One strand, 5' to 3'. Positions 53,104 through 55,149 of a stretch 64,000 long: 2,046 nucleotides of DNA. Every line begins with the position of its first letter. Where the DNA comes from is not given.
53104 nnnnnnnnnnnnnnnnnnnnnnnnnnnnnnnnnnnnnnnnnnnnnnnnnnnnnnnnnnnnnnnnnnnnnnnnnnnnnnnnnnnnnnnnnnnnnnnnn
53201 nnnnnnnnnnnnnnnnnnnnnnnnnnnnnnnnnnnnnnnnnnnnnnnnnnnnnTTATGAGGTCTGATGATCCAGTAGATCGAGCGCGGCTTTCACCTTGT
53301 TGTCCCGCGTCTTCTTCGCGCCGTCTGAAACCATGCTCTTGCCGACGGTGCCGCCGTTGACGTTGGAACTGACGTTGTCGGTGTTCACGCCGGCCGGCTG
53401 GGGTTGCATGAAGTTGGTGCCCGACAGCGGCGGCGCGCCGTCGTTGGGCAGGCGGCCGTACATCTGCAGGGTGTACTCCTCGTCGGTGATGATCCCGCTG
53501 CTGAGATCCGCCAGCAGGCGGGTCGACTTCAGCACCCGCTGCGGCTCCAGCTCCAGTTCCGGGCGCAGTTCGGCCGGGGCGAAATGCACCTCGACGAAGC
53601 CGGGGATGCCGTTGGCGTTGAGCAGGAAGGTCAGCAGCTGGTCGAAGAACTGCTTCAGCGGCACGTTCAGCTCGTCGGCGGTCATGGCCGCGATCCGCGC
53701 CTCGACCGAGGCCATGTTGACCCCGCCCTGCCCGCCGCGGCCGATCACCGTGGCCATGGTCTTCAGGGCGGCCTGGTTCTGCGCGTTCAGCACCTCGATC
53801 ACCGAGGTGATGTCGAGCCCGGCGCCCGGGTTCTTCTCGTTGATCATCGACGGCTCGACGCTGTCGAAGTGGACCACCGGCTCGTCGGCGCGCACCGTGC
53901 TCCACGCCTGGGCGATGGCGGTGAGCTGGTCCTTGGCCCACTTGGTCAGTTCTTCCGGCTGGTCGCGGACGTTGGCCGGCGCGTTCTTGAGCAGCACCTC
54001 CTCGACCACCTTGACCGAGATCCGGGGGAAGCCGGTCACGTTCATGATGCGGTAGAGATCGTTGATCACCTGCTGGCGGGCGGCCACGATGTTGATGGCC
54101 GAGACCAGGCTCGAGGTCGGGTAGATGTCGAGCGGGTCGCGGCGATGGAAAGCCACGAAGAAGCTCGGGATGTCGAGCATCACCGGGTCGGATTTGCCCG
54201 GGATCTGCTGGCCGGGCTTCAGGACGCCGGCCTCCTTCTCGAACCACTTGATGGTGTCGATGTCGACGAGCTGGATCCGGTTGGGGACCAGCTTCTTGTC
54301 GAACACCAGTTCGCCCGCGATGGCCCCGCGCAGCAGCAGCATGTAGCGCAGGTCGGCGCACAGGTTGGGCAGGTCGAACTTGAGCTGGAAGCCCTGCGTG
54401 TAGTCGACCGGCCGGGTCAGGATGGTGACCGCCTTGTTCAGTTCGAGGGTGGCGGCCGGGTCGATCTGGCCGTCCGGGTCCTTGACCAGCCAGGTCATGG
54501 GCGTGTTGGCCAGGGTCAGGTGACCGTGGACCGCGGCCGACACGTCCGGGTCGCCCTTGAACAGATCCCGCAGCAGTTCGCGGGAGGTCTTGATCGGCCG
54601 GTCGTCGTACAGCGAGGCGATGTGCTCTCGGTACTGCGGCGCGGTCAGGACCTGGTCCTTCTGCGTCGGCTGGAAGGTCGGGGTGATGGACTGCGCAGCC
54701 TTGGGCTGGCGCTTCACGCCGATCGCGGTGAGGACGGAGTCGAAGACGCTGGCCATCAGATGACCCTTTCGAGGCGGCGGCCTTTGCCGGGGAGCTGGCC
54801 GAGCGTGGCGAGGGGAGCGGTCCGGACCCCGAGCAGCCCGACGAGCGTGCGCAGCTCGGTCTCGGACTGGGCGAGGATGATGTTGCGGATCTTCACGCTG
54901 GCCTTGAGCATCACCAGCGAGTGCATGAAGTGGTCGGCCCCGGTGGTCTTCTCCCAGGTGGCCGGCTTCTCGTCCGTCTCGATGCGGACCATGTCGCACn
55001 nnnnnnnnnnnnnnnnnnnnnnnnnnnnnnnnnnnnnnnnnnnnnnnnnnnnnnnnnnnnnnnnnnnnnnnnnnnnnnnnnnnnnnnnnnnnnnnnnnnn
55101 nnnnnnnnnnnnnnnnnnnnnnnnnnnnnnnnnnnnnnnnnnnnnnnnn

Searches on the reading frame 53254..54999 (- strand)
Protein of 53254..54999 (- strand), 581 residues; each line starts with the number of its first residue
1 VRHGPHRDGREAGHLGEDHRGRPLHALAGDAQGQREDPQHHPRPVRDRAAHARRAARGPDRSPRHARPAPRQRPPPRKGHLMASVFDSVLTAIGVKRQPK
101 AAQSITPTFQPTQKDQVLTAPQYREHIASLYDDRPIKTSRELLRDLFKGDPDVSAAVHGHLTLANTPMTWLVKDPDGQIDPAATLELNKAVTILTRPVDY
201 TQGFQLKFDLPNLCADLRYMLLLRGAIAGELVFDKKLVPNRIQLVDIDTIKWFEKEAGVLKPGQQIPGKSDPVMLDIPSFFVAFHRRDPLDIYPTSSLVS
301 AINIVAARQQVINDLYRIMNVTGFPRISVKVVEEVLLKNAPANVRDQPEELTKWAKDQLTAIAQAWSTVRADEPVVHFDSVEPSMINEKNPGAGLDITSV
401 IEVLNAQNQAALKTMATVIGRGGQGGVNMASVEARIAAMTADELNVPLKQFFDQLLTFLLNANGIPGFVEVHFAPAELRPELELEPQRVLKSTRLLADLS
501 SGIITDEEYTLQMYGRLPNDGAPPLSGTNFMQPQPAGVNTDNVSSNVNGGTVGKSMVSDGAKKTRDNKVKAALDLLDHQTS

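Call 18: search_protein_families(library=phrogs, proteins=[window:53254-54999:-], max_evalue=0.001)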
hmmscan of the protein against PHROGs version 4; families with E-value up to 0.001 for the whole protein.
window:53254-54999:- (581 aa): 1 family
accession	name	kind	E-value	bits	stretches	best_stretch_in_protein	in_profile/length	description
phrog_3753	-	head and packaging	3.5e-100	337.2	1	97-563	19-472/503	portal protein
